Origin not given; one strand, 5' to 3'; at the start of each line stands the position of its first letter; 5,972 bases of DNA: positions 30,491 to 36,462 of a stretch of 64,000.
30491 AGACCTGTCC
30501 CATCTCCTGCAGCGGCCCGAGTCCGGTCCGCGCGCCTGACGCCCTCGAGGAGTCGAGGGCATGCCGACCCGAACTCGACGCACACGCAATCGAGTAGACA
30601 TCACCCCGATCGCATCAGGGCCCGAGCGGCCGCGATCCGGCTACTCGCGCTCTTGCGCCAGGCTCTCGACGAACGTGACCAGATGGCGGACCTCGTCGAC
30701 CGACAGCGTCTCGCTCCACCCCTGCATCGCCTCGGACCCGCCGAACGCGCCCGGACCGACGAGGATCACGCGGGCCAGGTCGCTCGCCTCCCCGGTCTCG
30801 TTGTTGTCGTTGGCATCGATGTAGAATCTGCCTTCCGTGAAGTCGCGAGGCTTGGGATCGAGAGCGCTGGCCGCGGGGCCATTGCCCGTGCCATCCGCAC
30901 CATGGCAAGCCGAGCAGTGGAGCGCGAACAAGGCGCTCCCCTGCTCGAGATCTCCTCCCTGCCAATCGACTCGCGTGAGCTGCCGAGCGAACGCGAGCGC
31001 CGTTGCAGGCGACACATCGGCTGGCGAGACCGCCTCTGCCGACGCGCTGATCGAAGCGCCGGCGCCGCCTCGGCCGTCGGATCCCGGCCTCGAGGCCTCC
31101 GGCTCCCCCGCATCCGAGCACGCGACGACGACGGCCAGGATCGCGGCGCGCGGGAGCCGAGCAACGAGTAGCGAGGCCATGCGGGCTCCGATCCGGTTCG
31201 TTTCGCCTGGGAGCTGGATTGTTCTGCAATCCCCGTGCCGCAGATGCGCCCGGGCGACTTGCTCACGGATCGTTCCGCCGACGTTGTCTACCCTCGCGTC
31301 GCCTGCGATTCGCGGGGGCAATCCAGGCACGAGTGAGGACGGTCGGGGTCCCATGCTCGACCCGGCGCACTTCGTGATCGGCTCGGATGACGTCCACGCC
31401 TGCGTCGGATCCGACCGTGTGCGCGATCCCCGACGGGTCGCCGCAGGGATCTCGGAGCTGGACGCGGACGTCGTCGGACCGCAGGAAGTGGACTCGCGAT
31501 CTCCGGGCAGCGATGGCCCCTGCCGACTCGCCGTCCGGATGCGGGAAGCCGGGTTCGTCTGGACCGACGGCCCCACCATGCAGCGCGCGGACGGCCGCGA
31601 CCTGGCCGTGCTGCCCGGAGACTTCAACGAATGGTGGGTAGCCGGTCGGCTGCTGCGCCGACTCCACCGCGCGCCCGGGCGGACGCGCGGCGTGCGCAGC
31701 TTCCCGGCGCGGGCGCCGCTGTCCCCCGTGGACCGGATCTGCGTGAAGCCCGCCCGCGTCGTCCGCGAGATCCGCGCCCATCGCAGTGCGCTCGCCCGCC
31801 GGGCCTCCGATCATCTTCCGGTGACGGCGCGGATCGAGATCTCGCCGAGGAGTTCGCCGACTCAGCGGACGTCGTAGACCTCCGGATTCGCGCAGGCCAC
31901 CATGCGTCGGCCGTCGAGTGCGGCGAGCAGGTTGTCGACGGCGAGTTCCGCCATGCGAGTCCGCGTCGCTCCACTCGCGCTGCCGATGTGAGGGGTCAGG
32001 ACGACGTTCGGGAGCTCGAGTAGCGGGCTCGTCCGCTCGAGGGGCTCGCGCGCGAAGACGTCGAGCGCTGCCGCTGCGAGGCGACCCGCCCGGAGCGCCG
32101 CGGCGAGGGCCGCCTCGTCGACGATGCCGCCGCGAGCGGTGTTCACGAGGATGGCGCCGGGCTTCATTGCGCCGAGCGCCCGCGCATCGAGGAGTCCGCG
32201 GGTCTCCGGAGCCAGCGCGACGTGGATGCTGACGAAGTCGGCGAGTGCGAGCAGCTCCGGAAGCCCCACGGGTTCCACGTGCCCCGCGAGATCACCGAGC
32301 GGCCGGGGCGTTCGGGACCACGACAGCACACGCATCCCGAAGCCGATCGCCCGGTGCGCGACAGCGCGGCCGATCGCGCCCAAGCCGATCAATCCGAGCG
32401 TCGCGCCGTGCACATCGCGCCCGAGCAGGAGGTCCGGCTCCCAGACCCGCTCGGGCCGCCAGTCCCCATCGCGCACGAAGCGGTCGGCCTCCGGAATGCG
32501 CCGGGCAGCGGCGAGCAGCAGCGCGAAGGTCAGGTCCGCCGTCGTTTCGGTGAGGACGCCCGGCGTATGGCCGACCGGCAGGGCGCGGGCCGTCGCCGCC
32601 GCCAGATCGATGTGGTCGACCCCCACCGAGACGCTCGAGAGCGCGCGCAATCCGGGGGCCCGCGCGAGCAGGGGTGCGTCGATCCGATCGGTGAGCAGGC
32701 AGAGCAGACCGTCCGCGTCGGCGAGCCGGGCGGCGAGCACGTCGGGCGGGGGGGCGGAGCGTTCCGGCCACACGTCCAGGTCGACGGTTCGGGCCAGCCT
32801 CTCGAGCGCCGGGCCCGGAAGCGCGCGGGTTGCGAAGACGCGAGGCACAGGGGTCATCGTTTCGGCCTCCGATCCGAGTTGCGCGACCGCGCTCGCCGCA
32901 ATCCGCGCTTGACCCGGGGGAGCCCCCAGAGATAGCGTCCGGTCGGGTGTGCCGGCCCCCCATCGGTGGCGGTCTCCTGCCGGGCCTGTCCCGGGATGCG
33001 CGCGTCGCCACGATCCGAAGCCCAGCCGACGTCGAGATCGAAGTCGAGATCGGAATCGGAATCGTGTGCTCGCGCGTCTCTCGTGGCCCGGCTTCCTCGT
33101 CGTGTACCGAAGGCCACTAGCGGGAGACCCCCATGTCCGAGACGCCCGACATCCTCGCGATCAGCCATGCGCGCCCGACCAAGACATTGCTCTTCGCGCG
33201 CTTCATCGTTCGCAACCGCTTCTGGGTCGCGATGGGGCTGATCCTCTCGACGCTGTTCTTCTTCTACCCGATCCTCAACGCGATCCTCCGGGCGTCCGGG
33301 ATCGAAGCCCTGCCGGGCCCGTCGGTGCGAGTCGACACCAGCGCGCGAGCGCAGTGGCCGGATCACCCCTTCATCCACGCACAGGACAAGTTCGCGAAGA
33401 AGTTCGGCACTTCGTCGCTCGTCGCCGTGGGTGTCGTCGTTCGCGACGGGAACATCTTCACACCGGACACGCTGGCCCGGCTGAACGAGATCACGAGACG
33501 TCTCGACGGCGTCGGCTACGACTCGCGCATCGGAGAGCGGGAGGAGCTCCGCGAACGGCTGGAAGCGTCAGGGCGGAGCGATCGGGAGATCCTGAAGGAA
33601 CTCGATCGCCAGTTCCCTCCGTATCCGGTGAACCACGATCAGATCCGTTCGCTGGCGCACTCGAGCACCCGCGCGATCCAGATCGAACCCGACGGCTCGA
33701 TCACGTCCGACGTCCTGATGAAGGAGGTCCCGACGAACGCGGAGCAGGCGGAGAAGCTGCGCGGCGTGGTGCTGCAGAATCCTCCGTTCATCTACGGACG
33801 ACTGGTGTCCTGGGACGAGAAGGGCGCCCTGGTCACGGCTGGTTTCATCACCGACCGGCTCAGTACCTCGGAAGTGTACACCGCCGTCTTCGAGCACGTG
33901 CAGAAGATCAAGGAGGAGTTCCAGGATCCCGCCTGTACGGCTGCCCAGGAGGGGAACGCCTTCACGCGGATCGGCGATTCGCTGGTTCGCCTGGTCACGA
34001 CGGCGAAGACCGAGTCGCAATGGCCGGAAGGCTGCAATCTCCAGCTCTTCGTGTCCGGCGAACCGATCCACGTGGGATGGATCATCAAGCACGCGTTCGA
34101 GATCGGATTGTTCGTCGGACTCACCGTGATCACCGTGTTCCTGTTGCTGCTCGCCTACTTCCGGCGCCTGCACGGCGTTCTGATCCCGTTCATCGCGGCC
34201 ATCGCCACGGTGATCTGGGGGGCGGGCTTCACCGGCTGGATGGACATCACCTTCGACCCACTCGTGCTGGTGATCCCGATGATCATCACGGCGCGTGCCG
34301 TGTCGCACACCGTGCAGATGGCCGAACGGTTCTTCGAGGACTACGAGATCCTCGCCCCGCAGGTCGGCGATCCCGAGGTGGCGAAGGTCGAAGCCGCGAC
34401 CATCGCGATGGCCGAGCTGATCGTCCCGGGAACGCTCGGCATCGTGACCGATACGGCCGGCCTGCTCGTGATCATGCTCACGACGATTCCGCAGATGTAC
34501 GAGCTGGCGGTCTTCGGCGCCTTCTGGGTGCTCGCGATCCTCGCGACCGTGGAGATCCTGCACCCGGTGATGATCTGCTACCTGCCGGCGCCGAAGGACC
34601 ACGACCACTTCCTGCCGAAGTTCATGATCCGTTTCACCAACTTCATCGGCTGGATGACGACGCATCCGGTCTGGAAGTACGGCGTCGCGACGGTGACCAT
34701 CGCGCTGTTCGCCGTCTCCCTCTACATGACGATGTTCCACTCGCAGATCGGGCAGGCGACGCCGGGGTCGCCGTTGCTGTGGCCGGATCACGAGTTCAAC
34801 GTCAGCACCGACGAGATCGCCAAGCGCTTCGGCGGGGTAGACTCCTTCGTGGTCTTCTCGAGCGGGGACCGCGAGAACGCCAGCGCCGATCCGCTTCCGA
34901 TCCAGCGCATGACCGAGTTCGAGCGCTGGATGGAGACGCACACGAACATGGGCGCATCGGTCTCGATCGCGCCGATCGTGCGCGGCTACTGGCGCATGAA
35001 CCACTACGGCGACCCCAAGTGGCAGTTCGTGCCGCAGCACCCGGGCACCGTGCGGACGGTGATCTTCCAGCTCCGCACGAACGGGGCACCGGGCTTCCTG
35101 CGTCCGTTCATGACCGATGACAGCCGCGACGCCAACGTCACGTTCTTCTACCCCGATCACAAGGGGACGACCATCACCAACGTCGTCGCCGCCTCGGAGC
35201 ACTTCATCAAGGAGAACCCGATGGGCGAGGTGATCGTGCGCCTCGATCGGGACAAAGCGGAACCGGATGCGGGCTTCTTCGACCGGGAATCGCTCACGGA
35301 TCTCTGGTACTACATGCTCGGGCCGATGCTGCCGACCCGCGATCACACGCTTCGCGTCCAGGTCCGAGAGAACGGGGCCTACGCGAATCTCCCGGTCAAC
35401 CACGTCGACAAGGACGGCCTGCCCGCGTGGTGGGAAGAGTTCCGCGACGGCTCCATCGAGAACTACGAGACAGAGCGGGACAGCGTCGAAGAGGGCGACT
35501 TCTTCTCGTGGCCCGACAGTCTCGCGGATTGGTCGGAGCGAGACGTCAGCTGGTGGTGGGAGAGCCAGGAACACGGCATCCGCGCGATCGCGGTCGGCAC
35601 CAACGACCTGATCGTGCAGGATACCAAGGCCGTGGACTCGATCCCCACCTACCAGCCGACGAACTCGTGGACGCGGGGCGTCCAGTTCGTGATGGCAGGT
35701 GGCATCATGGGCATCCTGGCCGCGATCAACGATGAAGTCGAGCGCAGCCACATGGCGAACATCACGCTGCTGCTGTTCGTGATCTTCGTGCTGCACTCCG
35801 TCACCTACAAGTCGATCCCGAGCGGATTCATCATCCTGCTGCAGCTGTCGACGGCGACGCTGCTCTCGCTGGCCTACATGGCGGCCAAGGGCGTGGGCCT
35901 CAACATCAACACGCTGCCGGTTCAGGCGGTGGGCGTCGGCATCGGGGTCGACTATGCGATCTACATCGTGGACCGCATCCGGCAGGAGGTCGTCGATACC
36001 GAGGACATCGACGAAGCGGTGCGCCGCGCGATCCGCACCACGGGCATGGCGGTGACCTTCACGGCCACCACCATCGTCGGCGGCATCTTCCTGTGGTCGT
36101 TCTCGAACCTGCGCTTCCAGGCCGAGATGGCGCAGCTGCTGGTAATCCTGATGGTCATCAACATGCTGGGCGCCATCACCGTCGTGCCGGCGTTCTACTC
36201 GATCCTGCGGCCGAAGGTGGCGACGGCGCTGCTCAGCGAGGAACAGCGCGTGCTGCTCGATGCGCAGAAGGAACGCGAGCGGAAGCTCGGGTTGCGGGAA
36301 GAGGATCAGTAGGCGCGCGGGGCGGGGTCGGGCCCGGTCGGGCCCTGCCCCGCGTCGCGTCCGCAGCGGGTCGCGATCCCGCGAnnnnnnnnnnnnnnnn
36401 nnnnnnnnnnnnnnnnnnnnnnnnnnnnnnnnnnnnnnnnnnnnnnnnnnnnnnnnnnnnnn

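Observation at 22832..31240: Island of general-stress-type small-protein genes wired to -24/-12 (sigma-54) promoters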

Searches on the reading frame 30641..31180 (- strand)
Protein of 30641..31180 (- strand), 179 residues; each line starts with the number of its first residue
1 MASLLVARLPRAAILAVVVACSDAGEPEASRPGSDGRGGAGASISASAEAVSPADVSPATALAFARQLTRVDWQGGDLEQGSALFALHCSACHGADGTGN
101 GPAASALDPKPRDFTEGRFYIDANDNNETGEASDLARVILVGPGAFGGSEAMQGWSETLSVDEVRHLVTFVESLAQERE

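Call 7: search_protein_families(library=pfam, max_evalue=0.01, proteins=[window:30641-31162:-])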
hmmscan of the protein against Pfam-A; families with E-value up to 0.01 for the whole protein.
window:30641-31162:- (173 aa): 2 families
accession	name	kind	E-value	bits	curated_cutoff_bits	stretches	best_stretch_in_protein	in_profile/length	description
PF00034.26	Cytochrom_C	-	6.6e-09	37.4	21.3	1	73-168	2-89/90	Cytochrome c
PF13442.11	Cytochrome_CBB3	-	5.2e-08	33.5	27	1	71-165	2-68/68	Cytochrome C oxidase, cbb3-type, subunit III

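Call 51: search_protein_families(library=pfam, max_evalue=1, proteins=[window:30641-31180:-])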
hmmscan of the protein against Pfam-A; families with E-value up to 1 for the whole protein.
window:30641-31180:- (179 aa): 2 families
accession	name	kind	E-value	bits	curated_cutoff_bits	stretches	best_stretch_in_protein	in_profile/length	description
PF00034.26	Cytochrom_C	-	7.3e-09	37.3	21.3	1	79-174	2-89/90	Cytochrome c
PF13442.11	Cytochrome_CBB3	-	5.7e-08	33.4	27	1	77-171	2-68/68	Cytochrome C oxidase, cbb3-type, subunit III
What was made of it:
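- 30641..31180 (-): c-type cytochrome lipoprotein (179 aa, CSACH haem motif). Pfam Cytochrom_C, E 7e-9 (calls 7, 51).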

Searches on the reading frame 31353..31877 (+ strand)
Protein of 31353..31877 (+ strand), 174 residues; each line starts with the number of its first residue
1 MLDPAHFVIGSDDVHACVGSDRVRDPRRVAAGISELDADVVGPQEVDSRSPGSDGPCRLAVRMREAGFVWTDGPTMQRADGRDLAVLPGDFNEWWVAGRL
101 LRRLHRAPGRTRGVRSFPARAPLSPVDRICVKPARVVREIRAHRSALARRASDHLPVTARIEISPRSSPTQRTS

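Call 7: search_protein_families(library=pfam, max_evalue=0.01, proteins=[window:31353-31877:+])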
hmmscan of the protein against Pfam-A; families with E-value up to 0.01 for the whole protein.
window:31353-31877:+ (174 aa): 1 family
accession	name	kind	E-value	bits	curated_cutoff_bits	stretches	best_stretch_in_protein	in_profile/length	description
PF03372.29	Exo_endo_phos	-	1.1e-05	25.8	24.5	1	22-154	15-225/225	Endonuclease/Exonuclease/phosphatase family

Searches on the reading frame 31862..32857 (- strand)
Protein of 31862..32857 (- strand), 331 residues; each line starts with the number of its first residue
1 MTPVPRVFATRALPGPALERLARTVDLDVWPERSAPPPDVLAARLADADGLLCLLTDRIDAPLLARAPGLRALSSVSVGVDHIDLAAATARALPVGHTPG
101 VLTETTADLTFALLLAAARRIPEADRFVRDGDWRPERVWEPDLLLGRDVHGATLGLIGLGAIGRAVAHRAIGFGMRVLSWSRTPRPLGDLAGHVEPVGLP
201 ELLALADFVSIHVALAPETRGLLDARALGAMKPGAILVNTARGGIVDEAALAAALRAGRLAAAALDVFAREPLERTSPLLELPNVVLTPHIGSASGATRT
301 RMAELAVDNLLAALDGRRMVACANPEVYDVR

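Call 7: search_protein_families(library=pfam, max_evalue=0.01, proteins=[window:31862-32857:-])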
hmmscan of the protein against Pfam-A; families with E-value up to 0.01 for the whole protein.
window:31862-32857:- (331 aa): 3 families
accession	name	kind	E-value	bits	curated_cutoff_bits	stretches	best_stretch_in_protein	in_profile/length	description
PF02826.25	2-Hacid_dh_C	-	2.8e-62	209.7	25.1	1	111-292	1-178/178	D-isomer specific 2-hydroxyacid dehydrogenase, NAD binding domain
PF00389.36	2-Hacid_dh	-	3.3e-26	92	24.6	1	16-323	10-133/134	D-isomer specific 2-hydroxyacid dehydrogenase, catalytic domain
PF03446.21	NAD_binding_2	-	8e-05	23.1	21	1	154-257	2-109/161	NAD binding domain of 6-phosphogluconate dehydrogenase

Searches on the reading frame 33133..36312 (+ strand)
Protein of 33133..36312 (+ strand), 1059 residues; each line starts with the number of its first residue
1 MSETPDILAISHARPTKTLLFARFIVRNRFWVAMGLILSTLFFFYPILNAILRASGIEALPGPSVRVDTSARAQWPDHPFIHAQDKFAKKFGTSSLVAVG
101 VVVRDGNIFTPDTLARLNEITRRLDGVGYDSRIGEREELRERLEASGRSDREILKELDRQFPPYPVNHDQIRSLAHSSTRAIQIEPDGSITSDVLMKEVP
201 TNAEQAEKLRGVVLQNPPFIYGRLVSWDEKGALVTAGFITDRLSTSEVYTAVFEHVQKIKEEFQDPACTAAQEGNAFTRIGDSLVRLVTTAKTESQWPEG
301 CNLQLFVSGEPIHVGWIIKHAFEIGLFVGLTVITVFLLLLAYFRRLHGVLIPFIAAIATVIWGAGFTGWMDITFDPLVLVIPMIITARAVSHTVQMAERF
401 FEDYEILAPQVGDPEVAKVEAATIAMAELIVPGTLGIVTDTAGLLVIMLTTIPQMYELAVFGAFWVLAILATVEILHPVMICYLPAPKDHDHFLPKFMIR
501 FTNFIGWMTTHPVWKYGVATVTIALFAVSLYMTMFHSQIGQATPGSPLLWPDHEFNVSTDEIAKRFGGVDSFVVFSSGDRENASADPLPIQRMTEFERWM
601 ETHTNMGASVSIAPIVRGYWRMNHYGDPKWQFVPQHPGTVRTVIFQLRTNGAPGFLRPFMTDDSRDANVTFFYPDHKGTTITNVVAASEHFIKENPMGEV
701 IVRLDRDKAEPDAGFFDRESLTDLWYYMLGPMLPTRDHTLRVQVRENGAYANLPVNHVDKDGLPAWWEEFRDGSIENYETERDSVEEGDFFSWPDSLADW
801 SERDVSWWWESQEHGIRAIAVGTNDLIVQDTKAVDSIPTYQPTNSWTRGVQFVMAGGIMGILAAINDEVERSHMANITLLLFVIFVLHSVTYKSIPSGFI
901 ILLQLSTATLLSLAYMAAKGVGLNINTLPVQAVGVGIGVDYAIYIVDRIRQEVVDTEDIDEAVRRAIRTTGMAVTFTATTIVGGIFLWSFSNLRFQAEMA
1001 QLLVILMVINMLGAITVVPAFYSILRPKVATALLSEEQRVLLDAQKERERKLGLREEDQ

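Call 43: search_protein_families(library=pfam, max_evalue=0.00001, proteins=[window:33133-36312:+])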
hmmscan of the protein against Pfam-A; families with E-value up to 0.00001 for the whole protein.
window:33133-36312:+ (1059 aa): 1 family
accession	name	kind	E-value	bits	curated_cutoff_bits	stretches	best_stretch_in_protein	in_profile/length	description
PF03176.21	MMPL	-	6.7e-21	75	20.5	1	855-1025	127-302/333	MMPL family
